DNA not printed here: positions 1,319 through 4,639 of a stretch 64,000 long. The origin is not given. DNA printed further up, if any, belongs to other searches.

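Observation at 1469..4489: Covalently duplicated PilB/GspE secretion ATPase (two complete motor units in one polypeptide)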

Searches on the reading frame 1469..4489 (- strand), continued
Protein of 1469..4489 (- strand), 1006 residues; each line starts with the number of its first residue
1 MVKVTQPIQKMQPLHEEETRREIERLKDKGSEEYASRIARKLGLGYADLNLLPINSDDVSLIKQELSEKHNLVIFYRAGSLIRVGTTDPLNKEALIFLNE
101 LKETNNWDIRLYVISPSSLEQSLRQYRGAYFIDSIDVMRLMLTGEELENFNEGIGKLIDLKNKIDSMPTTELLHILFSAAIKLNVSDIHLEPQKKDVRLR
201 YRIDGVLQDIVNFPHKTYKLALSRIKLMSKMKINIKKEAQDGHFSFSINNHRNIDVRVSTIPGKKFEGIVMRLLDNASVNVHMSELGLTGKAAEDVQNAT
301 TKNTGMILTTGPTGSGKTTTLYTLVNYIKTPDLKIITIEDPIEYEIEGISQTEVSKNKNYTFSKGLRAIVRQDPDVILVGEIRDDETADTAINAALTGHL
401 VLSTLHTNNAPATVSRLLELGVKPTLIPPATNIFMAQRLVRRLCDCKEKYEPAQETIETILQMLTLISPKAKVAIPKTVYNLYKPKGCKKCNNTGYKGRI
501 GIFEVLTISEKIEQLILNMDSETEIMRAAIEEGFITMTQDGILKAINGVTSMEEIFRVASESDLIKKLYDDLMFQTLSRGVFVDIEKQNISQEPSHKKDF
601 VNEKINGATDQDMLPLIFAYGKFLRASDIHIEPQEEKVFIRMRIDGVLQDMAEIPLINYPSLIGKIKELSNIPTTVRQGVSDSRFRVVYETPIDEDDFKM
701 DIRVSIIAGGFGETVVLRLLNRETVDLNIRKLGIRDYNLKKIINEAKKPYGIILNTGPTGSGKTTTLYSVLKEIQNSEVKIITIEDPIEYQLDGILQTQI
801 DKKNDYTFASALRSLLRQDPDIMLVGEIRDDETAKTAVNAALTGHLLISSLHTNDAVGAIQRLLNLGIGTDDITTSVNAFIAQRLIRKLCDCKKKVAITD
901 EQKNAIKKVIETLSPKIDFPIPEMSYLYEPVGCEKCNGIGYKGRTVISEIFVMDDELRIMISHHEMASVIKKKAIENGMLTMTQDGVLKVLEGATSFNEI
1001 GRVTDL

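Call 6: find_homologous_proteins(query=window:1469-4489:-, max_evalue=1e-30)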
Query window:1469-4489:- (1006 aa): 8000 proteins with E <= 1e-30 among 8000 candidates; the best 120 are listed.
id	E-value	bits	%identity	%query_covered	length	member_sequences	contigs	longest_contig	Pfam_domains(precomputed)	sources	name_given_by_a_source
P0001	0.0e+0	2213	100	100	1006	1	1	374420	PF13173.13,PF13086.13,PF00437.27,PF13604.13,PF00004.36,PF13401.13,PF04851.22,PF05157.21,PF02492.26,PF12775.14,PF25199.2,PF20720.4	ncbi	-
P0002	0.0e+0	1957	88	100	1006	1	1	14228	PF13173.13,PF00437.27,PF13604.13,PF13245.13,PF00004.36,PF13401.13,PF04851.22,PF13191.13,PF05157.21,PF02492.26,PF12775.14,PF25199.2,PF20720.4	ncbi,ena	-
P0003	0.0e+0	1916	85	100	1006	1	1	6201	PF13173.13,PF00437.27,PF13604.13,PF00004.36,PF13401.13,PF04851.22,PF13191.13,PF05157.21,PF02492.26,PF12775.14,PF25199.2,PF20720.4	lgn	-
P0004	0.0e+0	1907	86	100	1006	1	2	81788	PF13173.13,PF00437.27,PF13604.13,PF13245.13,PF00004.36,PF13401.13,PF04851.22,PF13191.13,PF05157.21,PF02492.26,PF00005.34,PF12775.14,PF25199.2,PF20720.4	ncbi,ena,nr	ncbi:MAG: type II/IV secretion system protein [Candidatus Moranbacteria bacterium]|nr:type II/IV sec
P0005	0.0e+0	1762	50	100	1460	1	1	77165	PF13173.13,PF00270.36,PF16796.12,PF13662.13,PF13604.13,PF00485.25,PF13671.13,PF00004.36,PF13401.13,PF13238.13,PF07728.21,PF04851.22,PF13191.13,PF03205.21,PF02492.26,PF01580.25,PF25199.2,PF03266.22,PF00437.27,PF13245.13,PF13555.13,PF14532.13,PF01637.25,PF03215.22,PF05157.21,PF01935.24,PF00005.34,PF12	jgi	-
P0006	0.0e+0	1475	65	100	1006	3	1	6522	PF13173.13,PF00437.27,PF13604.13,PF13245.13,PF13555.13,PF00004.36,PF13401.13,PF04851.22,PF13191.13,PF05157.21,PF02492.26,PF00005.34,PF12775.14,PF25199.2,PF20720.4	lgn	-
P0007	0.0e+0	1471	64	100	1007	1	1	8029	PF13173.13,PF00437.27,PF13555.13,PF00004.36,PF13401.13,PF04851.22,PF13191.13,PF05157.21,PF02492.26,PF00005.34,PF12775.14,PF25199.2,PF20720.4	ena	-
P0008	0.0e+0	1457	65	100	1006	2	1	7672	PF13173.13,PF00437.27,PF13604.13,PF13245.13,PF13555.13,PF00004.36,PF13401.13,PF04851.22,PF13191.13,PF05157.21,PF02492.26,PF00005.34,PF12775.14,PF25199.2,PF20720.4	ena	-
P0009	0.0e+0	1457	65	100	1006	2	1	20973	PF13173.13,PF00437.27,PF13604.13,PF13555.13,PF00004.36,PF13401.13,PF04851.22,PF13191.13,PF05157.21,PF02492.26,PF00005.34,PF12775.14,PF25199.2,PF20720.4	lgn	-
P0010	0.0e+0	1455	64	100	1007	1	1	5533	PF13173.13,PF00437.27,PF13604.13,PF00004.36,PF13401.13,PF04851.22,PF13191.13,PF05157.21,PF02492.26,PF00005.34,PF12775.14,PF25199.2,PF20720.4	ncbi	-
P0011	0.0e+0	1453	64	100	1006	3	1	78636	PF13173.13,PF00437.27,PF13604.13,PF13245.13,PF13555.13,PF00004.36,PF13401.13,PF04851.22,PF13191.13,PF05157.21,PF02492.26,PF00005.34,PF12775.14,PF25199.2,PF20720.4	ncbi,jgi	ncbi:MAG: GspE/PulE family protein [Parcubacteria group bacterium]|jgi:type IV pilus assembly protei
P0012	0.0e+0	1453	63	100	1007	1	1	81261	PF13173.13,PF00437.27,PF13604.13,PF13555.13,PF00004.36,PF13401.13,PF04851.22,PF13191.13,PF05157.21,PF02492.26,PF00005.34,PF12775.14,PF25199.2,PF20720.4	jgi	-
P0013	0.0e+0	1452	64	99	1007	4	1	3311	PF13173.13,PF05157.21,PF02492.26,PF00437.27,PF00005.34,PF12775.14,PF13555.13,PF13401.13,PF25199.2,PF20720.4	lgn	-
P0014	0.0e+0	1451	64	100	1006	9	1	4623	PF13173.13,PF00437.27,PF13604.13,PF13245.13,PF13555.13,PF13401.13,PF04851.22,PF05157.21,PF02492.26,PF00005.34,PF12775.14,PF25199.2,PF20720.4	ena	-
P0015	0.0e+0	1435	64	99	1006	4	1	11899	PF13173.13,PF00437.27,PF13604.13,PF13245.13,PF13555.13,PF00004.36,PF13401.13,PF04851.22,PF13191.13,PF05157.21,PF00005.34,PF12775.14,PF25199.2,PF20720.4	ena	-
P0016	0.0e+0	1434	64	100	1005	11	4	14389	PF13173.13,PF00437.27,PF13604.13,PF13245.13,PF13555.13,PF13401.13,PF04851.22,PF13191.13,PF05157.21,PF02492.26,PF00005.34,PF12775.14,PF25199.2,PF20720.4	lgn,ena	-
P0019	0.0e+0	1433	63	100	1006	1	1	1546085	PF13173.13,PF00437.27,PF13604.13,PF13245.13,PF13555.13,PF13401.13,PF04851.22,PF13191.13,PF05157.21,PF02492.26,PF00005.34,PF12775.14,PF25199.2,PF20720.4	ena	-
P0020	0.0e+0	1430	63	100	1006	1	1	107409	PF13173.13,PF00437.27,PF13555.13,PF00004.36,PF13401.13,PF04851.22,PF13191.13,PF05157.21,PF02492.26,PF12775.14,PF25199.2,PF20720.4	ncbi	-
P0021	0.0e+0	1425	62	100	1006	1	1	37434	PF13173.13,PF00437.27,PF13604.13,PF13245.13,PF13555.13,PF13401.13,PF04851.22,PF13191.13,PF02492.26,PF00005.34,PF12775.14,PF25199.2,PF20720.4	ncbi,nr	ncbi:MAG: hypothetical protein CR972_00680 [Candidatus Moraniibacteriota bacterium]|nr:MAG: hypothet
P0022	0.0e+0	1422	63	100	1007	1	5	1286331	PF13173.13,PF05157.21,PF02492.26,PF00437.27,PF13604.13,PF00005.34,PF12775.14,PF13401.13,PF25199.2,PF04851.22,PF20720.4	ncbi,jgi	ncbi:MAG: GspE/PulE family protein [Candidatus Moraniibacteriota bacterium]|jgi:general secretion pa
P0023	0.0e+0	1413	63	99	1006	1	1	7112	PF13173.13,PF00437.27,PF13604.13,PF13245.13,PF13555.13,PF00004.36,PF13401.13,PF04851.22,PF13191.13,PF05157.21,PF02492.26,PF00005.34,PF12775.14,PF25199.2,PF20720.4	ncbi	-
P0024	0.0e+0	1351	61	100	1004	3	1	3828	PF13173.13,PF00437.27,PF13604.13,PF13245.13,PF13555.13,PF00004.36,PF13401.13,PF04851.22,PF13191.13,PF05157.21,PF02492.26,PF24883.3,PF12775.14,PF25199.2,PF20720.4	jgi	-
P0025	0.0e+0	1348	60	100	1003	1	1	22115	PF13173.13,PF00270.36,PF00437.27,PF13604.13,PF13245.13,PF00004.36,PF13401.13,PF01637.25,PF04851.22,PF05157.21,PF00005.34,PF12775.14,PF25199.2,PF20720.4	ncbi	-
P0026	0.0e+0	1339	65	92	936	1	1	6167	PF13173.13,PF00437.27,PF13555.13,PF00004.36,PF13401.13,PF04851.22,PF13191.13,PF05157.21,PF02492.26,PF00005.34,PF12775.14,PF25199.2,PF20720.4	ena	-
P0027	0.0e+0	1334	59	100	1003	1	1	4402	PF13173.13,PF00270.36,PF00437.27,PF13604.13,PF13245.13,PF13555.13,PF00004.36,PF13401.13,PF04851.22,PF13191.13,PF05157.21,PF02492.26,PF00005.34,PF12775.14,PF25199.2,PF20720.4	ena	-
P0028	0.0e+0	1328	59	100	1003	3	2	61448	PF13173.13,PF00437.27,PF13245.13,PF13555.13,PF00004.36,PF13401.13,PF04851.22,PF05157.21,PF02492.26,PF07724.21,PF00005.34,PF12775.14,PF25199.2,PF20720.4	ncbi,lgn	-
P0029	0.0e+0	1328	60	100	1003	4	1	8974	PF13173.13,PF00270.36,PF00437.27,PF13604.13,PF13245.13,PF13555.13,PF00004.36,PF13401.13,PF04851.22,PF13191.13,PF05157.21,PF02492.26,PF00005.34,PF12775.14,PF25199.2,PF20720.4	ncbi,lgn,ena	-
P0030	0.0e+0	1280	58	100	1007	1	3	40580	PF13173.13,PF05157.21,PF02492.26,PF00437.27,PF00005.34,PF12775.14,PF13555.13,PF13401.13,PF25199.2,PF20720.4,PF13191.13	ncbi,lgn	-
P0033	0.0e+0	1247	57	97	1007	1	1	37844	PF13173.13,PF00437.27,PF13604.13,PF13555.13,PF13401.13,PF01637.25,PF04851.22,PF05157.21,PF00005.34,PF12775.14,PF25199.2,PF20720.4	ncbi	ncbi:MAG: GspE/PulE family protein [Patescibacteria group bacterium]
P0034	0.0e+0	1245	57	99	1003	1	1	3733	PF13173.13,PF13086.13,PF00437.27,PF13604.13,PF13555.13,PF00004.36,PF13401.13,PF01637.25,PF04851.22,PF13191.13,PF02492.26,PF00005.34,PF12775.14,PF25199.2,PF20720.4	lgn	-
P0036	0.0e+0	1244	57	98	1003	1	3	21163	PF13173.13,PF00437.27,PF00004.36,PF13401.13,PF07728.21,PF04851.22,PF05157.21,PF02492.26,PF00005.34,PF12775.14,PF25199.2,PF20720.4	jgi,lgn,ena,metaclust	metaclust:\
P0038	0.0e+0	1241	56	100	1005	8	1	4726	PF13173.13,PF00437.27,PF13604.13,PF13245.13,PF13555.13,PF00004.36,PF13401.13,PF13238.13,PF01637.25,PF04851.22,PF13191.13,PF05157.21,PF02492.26,PF07724.21,PF00005.34,PF12775.14,PF25199.2,PF20720.4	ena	-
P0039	0.0e+0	1237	56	98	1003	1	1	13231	PF13173.13,PF00437.27,PF13604.13,PF00004.36,PF13401.13,PF01637.25,PF04851.22,PF13191.13,PF05157.21,PF02492.26,PF00005.34,PF12775.14,PF25199.2,PF20720.4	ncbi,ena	-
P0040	0.0e+0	1237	57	98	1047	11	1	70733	PF13173.13,PF00437.27,PF13604.13,PF13555.13,PF00004.36,PF13401.13,PF13238.13,PF01637.25,PF04851.22,PF13191.13,PF03205.21,PF05157.21,PF02492.26,PF00005.34,PF12775.14,PF25199.2,PF20720.4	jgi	-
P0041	0.0e+0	1236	56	100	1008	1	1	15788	PF13173.13,PF05157.21,PF00437.27,PF13604.13,PF00005.34,PF12775.14,PF13555.13,PF13401.13,PF25199.2,PF04851.22,PF20720.4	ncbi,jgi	-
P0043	0.0e+0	1231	56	97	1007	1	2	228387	PF13173.13,PF05157.21,PF00437.27,PF13604.13,PF12775.14,PF13555.13,PF13401.13,PF01637.25,PF25199.2,PF20720.4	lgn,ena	-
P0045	0.0e+0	1229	54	100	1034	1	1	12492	PF13173.13,PF00437.27,PF13604.13,PF13555.13,PF00004.36,PF13401.13,PF01637.25,PF04851.22,PF05157.21,PF00005.34,PF12775.14,PF25199.2,PF20720.4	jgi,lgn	jgi:type II secretory ATPase GspE/PulE/Tfp pilus assembly ATPase PilB-like protein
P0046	0.0e+0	1228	55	99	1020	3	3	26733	PF05157.21,PF00437.27,PF13604.13,PF12775.14,PF13555.13,PF13401.13,PF01637.25,PF25199.2,PF20720.4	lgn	-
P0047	0.0e+0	1227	55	100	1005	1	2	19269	PF13173.13,PF00437.27,PF13604.13,PF13245.13,PF13555.13,PF00004.36,PF13401.13,PF01637.25,PF04851.22,PF13191.13,PF05157.21,PF02492.26,PF07724.21,PF00005.34,PF12775.14,PF25199.2,PF20720.4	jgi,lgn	-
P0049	0.0e+0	1226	56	98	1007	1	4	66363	PF13173.13,PF00437.27,PF13604.13,PF13245.13,PF05872.19,PF13555.13,PF00004.36,PF13401.13,PF01637.25,PF03215.22,PF04851.22,PF13191.13,PF03205.21,PF05157.21,PF02492.26,PF07724.21,PF12775.14,PF25199.2,PF20720.4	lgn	-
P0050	0.0e+0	1225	56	100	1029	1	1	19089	PF13173.13,PF00437.27,PF13604.13,PF00004.36,PF13401.13,PF01637.25,PF05157.21,PF02492.26,PF00005.34,PF12775.14,PF25199.2,PF20720.4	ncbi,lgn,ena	-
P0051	0.0e+0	1224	55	100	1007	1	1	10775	PF13173.13,PF00437.27,PF13604.13,PF05872.19,PF13555.13,PF00004.36,PF13401.13,PF01637.25,PF04851.22,PF13191.13,PF05157.21,PF00005.34,PF12775.14,PF25199.2,PF20720.4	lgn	-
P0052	0.0e+0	1223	56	99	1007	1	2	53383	PF13173.13,PF13086.13,PF00437.27,PF13604.13,PF13555.13,PF00004.36,PF13401.13,PF01637.25,PF04851.22,PF03205.21,PF05157.21,PF02492.26,PF07724.21,PF12775.14,PF25199.2,PF20720.4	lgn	-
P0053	0.0e+0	1221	55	98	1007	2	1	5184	PF13173.13,PF05157.21,PF00437.27,PF00005.34,PF12775.14,PF13555.13,PF13401.13,PF03215.22,PF25199.2,PF04851.22,PF20720.4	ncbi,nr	ncbi:MAG: GspE/PulE family protein [bacterium]|nr:GspE/PulE family protein [bacterium]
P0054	0.0e+0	1220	56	97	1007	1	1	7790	PF13173.13,PF05157.21,PF00437.27,PF13604.13,PF12775.14,PF13555.13,PF13401.13,PF25199.2,PF20720.4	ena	-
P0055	0.0e+0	1220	56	98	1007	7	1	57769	PF13173.13,PF05157.21,PF00437.27,PF13604.13,PF12775.14,PF13555.13,PF13401.13,PF25199.2,PF04851.22,PF20720.4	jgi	jgi:type IV pilus assembly protein PilB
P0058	0.0e+0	1219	55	98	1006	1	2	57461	PF13173.13,PF00437.27,PF13604.13,PF13245.13,PF13555.13,PF00004.36,PF13401.13,PF01637.25,PF04851.22,PF13191.13,PF05157.21,PF02492.26,PF12775.14,PF25199.2,PF20720.4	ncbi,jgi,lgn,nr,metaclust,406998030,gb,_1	ncbi:MAG: hypothetical protein ACD_11C00056G0001 [uncultured bacterium]|nr:MAG: hypothetical protein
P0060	0.0e+0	1219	55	100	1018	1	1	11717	PF13173.13,PF05157.21,PF00437.27,PF00005.34,PF12775.14,PF13555.13,PF00004.36,PF13401.13,PF25199.2,PF04851.22,PF20720.4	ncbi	-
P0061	0.0e+0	1218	55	100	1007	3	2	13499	PF13173.13,PF05157.21,PF00437.27,PF13604.13,PF00005.34,PF12775.14,PF13555.13,PF13401.13,PF25199.2,PF04851.22,PF20720.4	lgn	-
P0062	0.0e+0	1217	56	99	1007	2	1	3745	PF13173.13,PF00437.27,PF13604.13,PF13555.13,PF00004.36,PF13401.13,PF04851.22,PF03205.21,PF05157.21,PF02492.26,PF07724.21,PF00005.34,PF12775.14,PF25199.2,PF20720.4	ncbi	-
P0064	0.0e+0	1215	55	98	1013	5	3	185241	PF13173.13,PF00437.27,PF13555.13,PF00004.36,PF13401.13,PF14532.13,PF01637.25,PF07728.21,PF03215.22,PF04851.22,PF13191.13,PF05157.21,PF00005.34,PF12775.14,PF25199.2,PF20720.4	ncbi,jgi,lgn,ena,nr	ncbi:MAG: GspE/PulE family protein [Candidatus Moranbacteria bacterium]|jgi:type IV pilus assembly p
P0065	0.0e+0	1215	54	100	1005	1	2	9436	PF13173.13,PF13086.13,PF00437.27,PF13604.13,PF13245.13,PF13555.13,PF00004.36,PF13401.13,PF04851.22,PF03205.21,PF05157.21,PF02492.26,PF07724.21,PF00005.34,PF12775.14,PF25199.2,PF20720.4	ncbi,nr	ncbi:MAG: hypothetical protein ACD_56C00074G0005 [uncultured bacterium]|nr:MAG: hypothetical protein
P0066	0.0e+0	1215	54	100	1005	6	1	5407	PF13173.13,PF00437.27,PF13604.13,PF13245.13,PF13555.13,PF00004.36,PF13401.13,PF04851.22,PF03205.21,PF05157.21,PF07724.21,PF00005.34,PF12775.14,PF25199.2,PF20720.4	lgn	-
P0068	0.0e+0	1213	55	100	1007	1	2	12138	PF13173.13,PF05157.21,PF02492.26,PF00437.27,PF13604.13,PF12775.14,PF13555.13,PF13401.13,PF25199.2,PF04851.22,PF20720.4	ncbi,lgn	-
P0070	0.0e+0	1211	54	100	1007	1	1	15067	PF13173.13,PF00437.27,PF13604.13,PF13555.13,PF00004.36,PF13401.13,PF04851.22,PF05157.21,PF02492.26,PF00005.34,PF12775.14,PF25199.2,PF20720.4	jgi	-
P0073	0.0e+0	1210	56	99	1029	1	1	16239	PF13173.13,PF00437.27,PF13604.13,PF13245.13,PF13555.13,PF00004.36,PF13401.13,PF04851.22,PF05157.21,PF02492.26,PF07724.21,PF00005.34,PF12775.14,PF25199.2,PF20720.4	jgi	jgi:type II secretory ATPase GspE/PulE/Tfp pilus assembly ATPase PilB-like protein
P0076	0.0e+0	1209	55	100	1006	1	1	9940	PF13173.13,PF13086.13,PF00437.27,PF13604.13,PF13245.13,PF13555.13,PF00004.36,PF13401.13,PF01637.25,PF04851.22,PF05157.21,PF02492.26,PF00005.34,PF12775.14,PF25199.2,PF20720.4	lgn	-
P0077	0.0e+0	1208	54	100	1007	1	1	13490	PF13173.13,PF13086.13,PF00437.27,PF13604.13,PF13245.13,PF05872.19,PF13555.13,PF00004.36,PF13401.13,PF01637.25,PF04851.22,PF03205.21,PF05157.21,PF02492.26,PF00005.34,PF12775.14,PF25199.2,PF20720.4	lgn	-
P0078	0.0e+0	1207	54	100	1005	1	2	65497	PF13173.13,PF00437.27,PF13604.13,PF13555.13,PF13401.13,PF01637.25,PF04851.22,PF13191.13,PF05157.21,PF00005.34,PF12775.14,PF25199.2,PF20720.4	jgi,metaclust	metaclust:\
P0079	0.0e+0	1207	54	100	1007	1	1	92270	PF13173.13,PF13086.13,PF00437.27,PF13604.13,PF13245.13,PF05872.19,PF13555.13,PF00004.36,PF13401.13,PF01637.25,PF04851.22,PF03205.21,PF05157.21,PF02492.26,PF00005.34,PF12775.14,PF25199.2,PF20720.4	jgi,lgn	-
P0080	0.0e+0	1206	54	100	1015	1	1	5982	PF13173.13,PF00437.27,PF13604.13,PF13245.13,PF13555.13,PF00004.36,PF13401.13,PF01637.25,PF03215.22,PF04851.22,PF13191.13,PF03205.21,PF05157.21,PF02492.26,PF07724.21,PF00005.34,PF12775.14,PF25199.2,PF20720.4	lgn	-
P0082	0.0e+0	1206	55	100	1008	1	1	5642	PF13173.13,PF00437.27,PF13604.13,PF13245.13,PF13555.13,PF00004.36,PF13401.13,PF04851.22,PF05157.21,PF00005.34,PF12775.14,PF25199.2,PF20720.4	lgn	-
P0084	0.0e+0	1205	55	100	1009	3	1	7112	PF13173.13,PF00437.27,PF13604.13,PF13555.13,PF00004.36,PF13401.13,PF04851.22,PF13191.13,PF05157.21,PF00005.34,PF12775.14,PF25199.2,PF20720.4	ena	-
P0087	0.0e+0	1203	54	100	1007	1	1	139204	PF05157.21,PF13086.13,PF00437.27,PF13604.13,PF13555.13,PF00004.36,PF13401.13,PF25199.2,PF04851.22,PF20720.4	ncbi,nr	ncbi:MAG: GspE/PulE family protein [Candidatus Moranbacteria bacterium]|nr:GspE/PulE family protein 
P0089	0.0e+0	1203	56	98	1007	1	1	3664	PF13173.13,PF00437.27,PF13604.13,PF13245.13,PF13555.13,PF00004.36,PF13401.13,PF04851.22,PF05157.21,PF07724.21,PF00005.34,PF12775.14,PF25199.2,PF20720.4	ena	-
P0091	0.0e+0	1203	55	100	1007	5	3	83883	PF13173.13,PF00437.27,PF13604.13,PF13245.13,PF13555.13,PF00004.36,PF13401.13,PF01637.25,PF04851.22,PF13191.13,PF05157.21,PF02492.26,PF00005.34,PF12775.14,PF25199.2,PF20720.4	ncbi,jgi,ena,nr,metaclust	ncbi:MAG: hypothetical protein UX75_C0009G0006 [Candidatus Moranbacteria bacterium GW2011_GWE2_47_10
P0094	0.0e+0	1202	54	100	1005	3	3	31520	PF13173.13,PF13086.13,PF00437.27,PF13604.13,PF13245.13,PF05872.19,PF13555.13,PF00004.36,PF13401.13,PF13238.13,PF01637.25,PF04851.22,PF13191.13,PF05157.21,PF07724.21,PF12775.14,PF25199.2,PF20720.4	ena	-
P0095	0.0e+0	1202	54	100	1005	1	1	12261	PF13173.13,PF13086.13,PF00437.27,PF13604.13,PF00485.25,PF13245.13,PF13555.13,PF00004.36,PF13401.13,PF03215.22,PF04851.22,PF05157.21,PF02492.26,PF07724.21,PF00005.34,PF12775.14,PF25199.2,PF20720.4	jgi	jgi:type IV pilus assembly protein PilB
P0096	0.0e+0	1202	55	98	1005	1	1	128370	PF13173.13,PF00437.27,PF13604.13,PF13245.13,PF13555.13,PF00004.36,PF13401.13,PF03215.22,PF04851.22,PF05157.21,PF07724.21,PF01935.24,PF12775.14,PF25199.2,PF20720.4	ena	-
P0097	0.0e+0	1202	54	99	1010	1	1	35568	PF13173.13,PF00437.27,PF13604.13,PF13555.13,PF00004.36,PF13401.13,PF04851.22,PF05157.21,PF02492.26,PF07724.21,PF00005.34,PF12775.14,PF25199.2,PF20720.4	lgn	-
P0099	0.0e+0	1201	54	100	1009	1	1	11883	PF13173.13,PF00437.27,PF13555.13,PF00004.36,PF13401.13,PF03215.22,PF04851.22,PF03205.21,PF02492.26,PF12775.14,PF25199.2,PF20720.4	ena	-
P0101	0.0e+0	1201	54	100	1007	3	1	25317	PF13173.13,PF13086.13,PF00437.27,PF13604.13,PF13555.13,PF00004.36,PF13401.13,PF04851.22,PF05157.21,PF00005.34,PF12775.14,PF25199.2,PF20720.4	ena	-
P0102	0.0e+0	1201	55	100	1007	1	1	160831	PF13173.13,PF00437.27,PF13555.13,PF13401.13,PF01637.25,PF03215.22,PF04851.22,PF13191.13,PF05157.21,PF00005.34,PF12775.14,PF25199.2,PF20720.4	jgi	jgi:type IV pilus assembly protein PilB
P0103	0.0e+0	1200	54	100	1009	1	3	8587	PF13173.13,PF00437.27,PF13555.13,PF00004.36,PF13401.13,PF03215.22,PF04851.22,PF03205.21,PF02492.26,PF12775.14,PF25199.2,PF20720.4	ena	-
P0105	0.0e+0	1200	55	98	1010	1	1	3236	PF13173.13,PF00437.27,PF13604.13,PF13555.13,PF00004.36,PF13401.13,PF13238.13,PF01637.25,PF04851.22,PF13191.13,PF03205.21,PF05157.21,PF02492.26,PF24883.3,PF00005.34,PF12775.14,PF25199.2,PF20720.4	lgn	-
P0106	0.0e+0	1200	55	98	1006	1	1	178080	PF13173.13,PF00437.27,PF13604.13,PF13555.13,PF00004.36,PF13401.13,PF01637.25,PF04851.22,PF00005.34,PF12775.14,PF25199.2,PF20720.4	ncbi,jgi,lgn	-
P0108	0.0e+0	1199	54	100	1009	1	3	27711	PF13173.13,PF00437.27,PF13555.13,PF00004.36,PF13401.13,PF03215.22,PF04851.22,PF03205.21,PF02492.26,PF12775.14,PF25199.2,PF20720.4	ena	-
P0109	0.0e+0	1199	54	100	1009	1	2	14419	PF13173.13,PF00437.27,PF13555.13,PF00004.36,PF13401.13,PF03215.22,PF04851.22,PF03205.21,PF02492.26,PF12775.14,PF25199.2,PF20720.4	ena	-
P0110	0.0e+0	1199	55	98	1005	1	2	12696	PF13173.13,PF00437.27,PF13604.13,PF13245.13,PF13555.13,PF00004.36,PF13401.13,PF03215.22,PF04851.22,PF05157.21,PF07724.21,PF01935.24,PF12775.14,PF25199.2,PF20720.4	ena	-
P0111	0.0e+0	1199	54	98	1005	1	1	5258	PF13173.13,PF00437.27,PF13604.13,PF13245.13,PF13555.13,PF00004.36,PF13401.13,PF01637.25,PF03215.22,PF04851.22,PF13191.13,PF05157.21,PF07724.21,PF00005.34,PF12775.14,PF25199.2,PF20720.4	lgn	-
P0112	0.0e+0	1198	54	100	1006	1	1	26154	PF13173.13,PF00437.27,PF13604.13,PF13555.13,PF00004.36,PF13401.13,PF04851.22,PF05157.21,PF02492.26,PF00005.34,PF12775.14,PF25199.2,PF20720.4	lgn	-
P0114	0.0e+0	1198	56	99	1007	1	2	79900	PF13173.13,PF00437.27,PF13604.13,PF13245.13,PF13555.13,PF00004.36,PF13401.13,PF04851.22,PF05157.21,PF07724.21,PF00005.34,PF12775.14,PF25199.2,PF20720.4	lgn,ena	-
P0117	0.0e+0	1197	55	98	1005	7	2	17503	PF13173.13,PF13086.13,PF00437.27,PF13604.13,PF13245.13,PF13555.13,PF00004.36,PF13401.13,PF01637.25,PF03215.22,PF04851.22,PF03205.21,PF05157.21,PF02492.26,PF07724.21,PF00005.34,PF12775.14,PF25199.2,PF20720.4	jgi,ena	-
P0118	0.0e+0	1197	54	100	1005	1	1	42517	PF13173.13,PF13086.13,PF00437.27,PF13604.13,PF13245.13,PF13555.13,PF00004.36,PF13401.13,PF03215.22,PF04851.22,PF05157.21,PF02492.26,PF07724.21,PF00005.34,PF12775.14,PF25199.2,PF20720.4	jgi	jgi:type IV pilus assembly protein PilB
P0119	0.0e+0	1197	56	96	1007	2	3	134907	PF13173.13,PF00437.27,PF13604.13,PF13245.13,PF13555.13,PF00004.36,PF13401.13,PF04851.22,PF05157.21,PF02492.26,PF07724.21,PF00005.34,PF12775.14,PF25199.2,PF20720.4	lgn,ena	-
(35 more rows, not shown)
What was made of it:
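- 1469..4489 (-): Complete gene for the 1006-aa fused double PilB/GspE ATPase (stop codon at 1469-1471). A 100% identical protein (P0001) and more than 120 full-length homologue clusters were found (call 6).
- More than 120 full-length homologue clusters (call 6).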
